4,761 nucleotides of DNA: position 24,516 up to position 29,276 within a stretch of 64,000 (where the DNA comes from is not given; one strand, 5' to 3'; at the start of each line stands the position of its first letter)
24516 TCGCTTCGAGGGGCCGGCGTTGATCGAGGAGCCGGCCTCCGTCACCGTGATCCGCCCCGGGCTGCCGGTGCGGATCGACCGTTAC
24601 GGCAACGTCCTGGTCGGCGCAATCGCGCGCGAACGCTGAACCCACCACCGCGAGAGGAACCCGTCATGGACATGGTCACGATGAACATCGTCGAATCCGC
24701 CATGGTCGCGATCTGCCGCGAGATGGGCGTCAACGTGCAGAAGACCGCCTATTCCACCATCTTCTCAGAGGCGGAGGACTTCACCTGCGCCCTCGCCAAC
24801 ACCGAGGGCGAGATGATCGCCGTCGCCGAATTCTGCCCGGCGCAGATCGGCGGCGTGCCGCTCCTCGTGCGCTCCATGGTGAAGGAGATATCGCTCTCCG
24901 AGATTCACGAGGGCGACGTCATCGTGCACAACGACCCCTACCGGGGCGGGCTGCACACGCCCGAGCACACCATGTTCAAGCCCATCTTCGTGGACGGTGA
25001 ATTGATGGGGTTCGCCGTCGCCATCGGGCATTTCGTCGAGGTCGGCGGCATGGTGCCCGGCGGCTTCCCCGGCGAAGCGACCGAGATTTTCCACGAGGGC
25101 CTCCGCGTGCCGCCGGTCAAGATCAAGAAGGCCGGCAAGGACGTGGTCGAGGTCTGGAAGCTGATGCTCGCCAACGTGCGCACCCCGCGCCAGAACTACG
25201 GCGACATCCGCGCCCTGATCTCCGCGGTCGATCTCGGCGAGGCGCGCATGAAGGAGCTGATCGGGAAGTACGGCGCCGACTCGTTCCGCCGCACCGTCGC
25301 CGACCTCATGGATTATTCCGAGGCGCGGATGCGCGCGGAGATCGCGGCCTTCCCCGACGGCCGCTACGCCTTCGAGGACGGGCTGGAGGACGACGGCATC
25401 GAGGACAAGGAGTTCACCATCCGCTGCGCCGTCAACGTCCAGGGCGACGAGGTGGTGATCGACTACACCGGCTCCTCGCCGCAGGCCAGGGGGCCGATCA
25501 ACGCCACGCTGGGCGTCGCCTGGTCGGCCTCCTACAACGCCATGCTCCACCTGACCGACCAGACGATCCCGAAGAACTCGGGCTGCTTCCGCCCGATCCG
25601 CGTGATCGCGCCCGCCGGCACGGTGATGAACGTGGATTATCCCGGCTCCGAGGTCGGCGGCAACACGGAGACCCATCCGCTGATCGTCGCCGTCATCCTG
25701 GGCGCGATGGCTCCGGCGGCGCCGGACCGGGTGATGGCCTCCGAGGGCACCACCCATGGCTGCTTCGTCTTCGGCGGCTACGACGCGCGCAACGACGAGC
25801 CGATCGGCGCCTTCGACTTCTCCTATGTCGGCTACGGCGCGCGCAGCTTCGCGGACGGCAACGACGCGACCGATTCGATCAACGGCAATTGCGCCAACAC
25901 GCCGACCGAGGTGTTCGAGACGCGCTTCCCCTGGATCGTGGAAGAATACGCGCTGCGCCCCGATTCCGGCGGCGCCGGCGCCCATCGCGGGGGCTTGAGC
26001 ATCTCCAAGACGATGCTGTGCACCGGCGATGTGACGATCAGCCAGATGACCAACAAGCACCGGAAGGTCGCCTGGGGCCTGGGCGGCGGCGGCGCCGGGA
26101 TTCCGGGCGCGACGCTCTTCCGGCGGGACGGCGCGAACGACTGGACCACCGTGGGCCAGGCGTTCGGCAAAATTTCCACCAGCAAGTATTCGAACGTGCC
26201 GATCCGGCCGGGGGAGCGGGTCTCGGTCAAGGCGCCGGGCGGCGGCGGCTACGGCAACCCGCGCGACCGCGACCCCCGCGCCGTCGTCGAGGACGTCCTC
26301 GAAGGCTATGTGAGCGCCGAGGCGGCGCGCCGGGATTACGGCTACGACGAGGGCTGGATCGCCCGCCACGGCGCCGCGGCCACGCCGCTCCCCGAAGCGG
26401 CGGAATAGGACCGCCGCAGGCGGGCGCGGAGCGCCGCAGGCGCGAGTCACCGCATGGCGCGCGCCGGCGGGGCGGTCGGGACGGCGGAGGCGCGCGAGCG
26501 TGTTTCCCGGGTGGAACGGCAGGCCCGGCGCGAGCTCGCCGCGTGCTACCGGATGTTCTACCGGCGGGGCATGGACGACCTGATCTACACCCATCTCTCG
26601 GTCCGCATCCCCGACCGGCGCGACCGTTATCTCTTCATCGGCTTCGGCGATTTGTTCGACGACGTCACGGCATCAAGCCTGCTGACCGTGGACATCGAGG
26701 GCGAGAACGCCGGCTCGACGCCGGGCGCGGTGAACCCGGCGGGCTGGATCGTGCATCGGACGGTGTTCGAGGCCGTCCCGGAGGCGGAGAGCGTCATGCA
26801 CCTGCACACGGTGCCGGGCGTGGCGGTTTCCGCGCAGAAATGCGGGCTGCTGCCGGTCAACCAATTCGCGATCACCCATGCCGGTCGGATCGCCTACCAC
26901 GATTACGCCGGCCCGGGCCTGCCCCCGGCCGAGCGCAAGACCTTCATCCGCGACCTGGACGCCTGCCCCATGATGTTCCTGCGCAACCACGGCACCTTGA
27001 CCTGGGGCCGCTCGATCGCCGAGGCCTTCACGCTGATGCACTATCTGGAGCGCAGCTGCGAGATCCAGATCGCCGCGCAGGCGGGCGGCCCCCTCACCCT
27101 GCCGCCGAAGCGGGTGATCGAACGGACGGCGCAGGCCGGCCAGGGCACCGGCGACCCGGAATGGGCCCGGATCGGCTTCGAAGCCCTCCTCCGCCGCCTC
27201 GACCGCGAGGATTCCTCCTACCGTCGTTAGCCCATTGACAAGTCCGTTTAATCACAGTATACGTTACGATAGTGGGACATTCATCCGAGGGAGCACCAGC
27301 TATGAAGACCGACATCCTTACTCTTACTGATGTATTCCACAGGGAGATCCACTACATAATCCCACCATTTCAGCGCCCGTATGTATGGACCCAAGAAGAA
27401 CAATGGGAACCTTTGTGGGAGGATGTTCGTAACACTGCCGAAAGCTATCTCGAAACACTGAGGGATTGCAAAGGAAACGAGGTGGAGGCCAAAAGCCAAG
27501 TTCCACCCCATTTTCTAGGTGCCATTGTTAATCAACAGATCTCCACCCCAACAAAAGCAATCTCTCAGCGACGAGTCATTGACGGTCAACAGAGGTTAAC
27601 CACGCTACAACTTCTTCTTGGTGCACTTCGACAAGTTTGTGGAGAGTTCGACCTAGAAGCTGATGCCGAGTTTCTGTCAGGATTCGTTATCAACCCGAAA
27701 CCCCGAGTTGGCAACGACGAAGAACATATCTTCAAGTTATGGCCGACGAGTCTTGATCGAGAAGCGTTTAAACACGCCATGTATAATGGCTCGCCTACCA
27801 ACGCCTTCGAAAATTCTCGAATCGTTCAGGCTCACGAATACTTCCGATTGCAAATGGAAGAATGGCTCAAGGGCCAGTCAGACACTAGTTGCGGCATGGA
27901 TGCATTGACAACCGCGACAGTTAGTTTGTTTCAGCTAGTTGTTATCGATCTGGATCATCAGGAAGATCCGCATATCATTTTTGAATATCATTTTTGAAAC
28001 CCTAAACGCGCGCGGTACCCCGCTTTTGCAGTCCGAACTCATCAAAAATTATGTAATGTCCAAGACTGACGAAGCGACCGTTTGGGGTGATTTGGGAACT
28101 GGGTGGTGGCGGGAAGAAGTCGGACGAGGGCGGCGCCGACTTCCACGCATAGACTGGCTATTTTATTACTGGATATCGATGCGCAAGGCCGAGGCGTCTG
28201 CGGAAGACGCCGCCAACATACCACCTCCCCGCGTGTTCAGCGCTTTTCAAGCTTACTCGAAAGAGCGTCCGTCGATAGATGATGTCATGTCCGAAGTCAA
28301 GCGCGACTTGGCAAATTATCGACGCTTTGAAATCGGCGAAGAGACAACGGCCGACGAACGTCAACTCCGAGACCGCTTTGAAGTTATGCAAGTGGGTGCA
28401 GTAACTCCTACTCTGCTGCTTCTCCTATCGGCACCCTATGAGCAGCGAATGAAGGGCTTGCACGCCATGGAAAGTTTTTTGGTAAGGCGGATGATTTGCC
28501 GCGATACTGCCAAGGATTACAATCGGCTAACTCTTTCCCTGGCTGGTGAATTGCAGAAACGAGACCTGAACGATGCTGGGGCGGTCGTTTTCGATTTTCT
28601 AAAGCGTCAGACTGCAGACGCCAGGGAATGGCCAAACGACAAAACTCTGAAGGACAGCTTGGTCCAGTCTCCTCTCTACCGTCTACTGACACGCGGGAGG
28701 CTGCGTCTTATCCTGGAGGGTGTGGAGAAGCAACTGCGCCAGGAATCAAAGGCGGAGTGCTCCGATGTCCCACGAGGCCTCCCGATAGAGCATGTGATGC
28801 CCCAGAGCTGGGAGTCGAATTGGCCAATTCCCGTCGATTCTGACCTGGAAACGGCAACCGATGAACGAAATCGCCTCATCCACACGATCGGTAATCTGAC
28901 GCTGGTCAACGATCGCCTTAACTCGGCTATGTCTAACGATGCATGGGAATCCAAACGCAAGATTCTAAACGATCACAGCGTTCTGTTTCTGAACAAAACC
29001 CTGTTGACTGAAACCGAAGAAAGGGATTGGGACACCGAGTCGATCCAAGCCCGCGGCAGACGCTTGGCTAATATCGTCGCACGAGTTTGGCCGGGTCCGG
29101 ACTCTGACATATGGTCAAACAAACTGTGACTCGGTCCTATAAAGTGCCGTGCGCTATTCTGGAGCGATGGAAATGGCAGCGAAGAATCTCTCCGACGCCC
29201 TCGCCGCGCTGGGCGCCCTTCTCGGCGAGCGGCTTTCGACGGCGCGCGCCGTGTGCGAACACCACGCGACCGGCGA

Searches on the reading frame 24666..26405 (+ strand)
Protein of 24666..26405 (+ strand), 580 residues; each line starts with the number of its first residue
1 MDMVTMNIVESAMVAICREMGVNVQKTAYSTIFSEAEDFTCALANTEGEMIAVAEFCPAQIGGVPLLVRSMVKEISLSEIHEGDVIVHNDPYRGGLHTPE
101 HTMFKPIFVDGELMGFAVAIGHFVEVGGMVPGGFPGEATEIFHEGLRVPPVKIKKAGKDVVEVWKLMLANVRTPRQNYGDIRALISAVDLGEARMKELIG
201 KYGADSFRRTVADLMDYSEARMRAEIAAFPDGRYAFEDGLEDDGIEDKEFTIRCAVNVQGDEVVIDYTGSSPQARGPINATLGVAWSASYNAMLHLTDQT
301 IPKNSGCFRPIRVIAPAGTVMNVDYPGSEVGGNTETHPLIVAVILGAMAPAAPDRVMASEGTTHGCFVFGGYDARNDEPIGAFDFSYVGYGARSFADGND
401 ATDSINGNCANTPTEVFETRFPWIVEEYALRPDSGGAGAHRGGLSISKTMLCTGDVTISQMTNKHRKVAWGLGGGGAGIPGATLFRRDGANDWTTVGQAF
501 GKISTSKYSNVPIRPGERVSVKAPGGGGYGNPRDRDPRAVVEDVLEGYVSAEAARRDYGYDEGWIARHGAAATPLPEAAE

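Call 3: search_protein_families(library=pfam, proteins=[window:24666-26405:+], max_evalue=0.01)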
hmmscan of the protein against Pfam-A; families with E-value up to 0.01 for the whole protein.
window:24666-26405:+ (580 aa): 1 family
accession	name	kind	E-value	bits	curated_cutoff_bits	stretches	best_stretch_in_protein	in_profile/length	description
PF02538.19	Hydantoinase_B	-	4.3e-169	563.7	26.8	1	2-532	1-519/519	Hydantoinase B/oxoprolinase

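Call 77: search_protein_families(library=ncbifam, proteins=[window:24666-26405:+], max_evalue=0.00001)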
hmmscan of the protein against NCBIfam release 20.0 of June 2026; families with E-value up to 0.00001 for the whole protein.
window:24666-26405:+ (580 aa): 2 families
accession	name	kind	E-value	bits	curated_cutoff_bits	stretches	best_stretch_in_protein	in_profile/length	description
NF050157.1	CapLactmsBetCapB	equivalog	5.4e-103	345.2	1000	1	2-559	2-556/577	caprolactamase subunit beta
NF042976.1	AcphenoCarb_ApcD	equivalog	1.4e-36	126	1500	1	64-449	91-486/685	acetophenone carboxylase subunit delta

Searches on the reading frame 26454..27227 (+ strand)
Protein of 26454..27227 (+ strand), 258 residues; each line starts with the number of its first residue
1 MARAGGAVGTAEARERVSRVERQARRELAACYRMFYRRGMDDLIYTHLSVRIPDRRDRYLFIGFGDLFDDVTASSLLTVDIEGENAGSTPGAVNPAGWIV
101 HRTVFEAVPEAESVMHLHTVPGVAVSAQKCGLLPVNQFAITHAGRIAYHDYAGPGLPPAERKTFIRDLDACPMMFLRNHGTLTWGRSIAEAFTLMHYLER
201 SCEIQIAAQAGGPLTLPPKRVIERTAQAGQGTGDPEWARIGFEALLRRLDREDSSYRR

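Call 70: search_protein_families(library=pfam, proteins=[window:26454-27227:+], max_evalue=0.001)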
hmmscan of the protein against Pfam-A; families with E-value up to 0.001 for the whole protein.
window:26454-27227:+ (258 aa): 1 family
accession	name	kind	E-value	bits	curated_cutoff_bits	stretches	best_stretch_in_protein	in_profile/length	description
PF00596.27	Aldolase_II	-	4e-41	141.4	22.2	1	26-206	1-183/183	Class II Aldolase and Adducin N-terminal domain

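Call 77: search_protein_families(library=ncbifam, proteins=[window:26454-27227:+], max_evalue=0.00001)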
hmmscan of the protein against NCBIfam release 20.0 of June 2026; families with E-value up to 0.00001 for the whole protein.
window:26454-27227:+ (258 aa): 18 families
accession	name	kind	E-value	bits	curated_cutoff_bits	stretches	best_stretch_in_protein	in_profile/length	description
NF005451.0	PRK07044.1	subfamily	6.8e-84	280.9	207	1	11-257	9-255/256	aldolase II superfamily protein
NF005186.0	PRK06661.1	equivalog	3.9e-43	147.8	339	1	23-226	5-209/235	hypothetical protein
NF005068.0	PRK06486.1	equivalog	2.8e-40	138.2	269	1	22-257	25-261/262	aldolase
NF005689.0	PRK07490.1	equivalog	1.7e-35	122.4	260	1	16-257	6-247/248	hypothetical protein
NF004855.0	PRK06208.1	subfamily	7.8e-33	113.9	255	1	19-254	37-270/274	class II aldolase/adducin family protein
NF005484.0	PRK07090.1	equivalog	2e-18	66.6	261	1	13-220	20-225/260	aldolase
NF043034.1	OxoTetrPhDc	equivalog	1e-11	45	250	1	21-210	2-190/205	3-oxo-tetronate 4-phosphate decarboxylase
NF005123.0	PRK06557.1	subfamily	8.1e-09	35.5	251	1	19-222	7-210/223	L-ribulose-5-phosphate 4-epimerase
NF006413.0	PRK08660.1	equivalog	4.8e-08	33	203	1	46-207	24-176/184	aldolase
NF004527.0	PRK05874.1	equivalog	4.8e-08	32.8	308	1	36-218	19-200/218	L-fuculose-phosphate aldolase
NF005984.0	PRK08087.1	subfamily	6.4e-08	32.6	264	1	23-204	6-180/215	L-fuculose-phosphate aldolase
NF006208.0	PRK08333.1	equivalog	7.3e-08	32.3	267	1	22-202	3-177/189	aldolase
NF006672.0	PRK09220.1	equivalog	1.1e-07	31.4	226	0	22-127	9-110/209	methylthioribulose 1-phosphate dehydratase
NF053831.1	RU1PAldHalo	equivalog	1.6e-07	31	300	1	48-220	27-195/208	ribulose-1-phosphate aldolase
TIGR03328.1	salvage_mtnB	equivalog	4.6e-07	29.5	137.05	0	65-128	36-98/194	methylthioribulose 1-phosphate dehydratase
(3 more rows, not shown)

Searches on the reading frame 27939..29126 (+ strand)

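Call 70: search_protein_families(library=pfam, proteins=[window:27939-29126:+], max_evalue=0.001)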
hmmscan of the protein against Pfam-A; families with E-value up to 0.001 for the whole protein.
window:27939-29126:+ (396 aa): 2 families
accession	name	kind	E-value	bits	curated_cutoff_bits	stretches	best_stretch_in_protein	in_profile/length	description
PF07510.16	GmrSD_C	-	1.3e-27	96.8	23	1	231-378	1-137/138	GmrSD restriction endonucleases, C-terminal domain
PF03235.19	GmrSD_N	-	0.00019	22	33.2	1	16-39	175-198/199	GmrSD restriction endonuclease, N-terminal domain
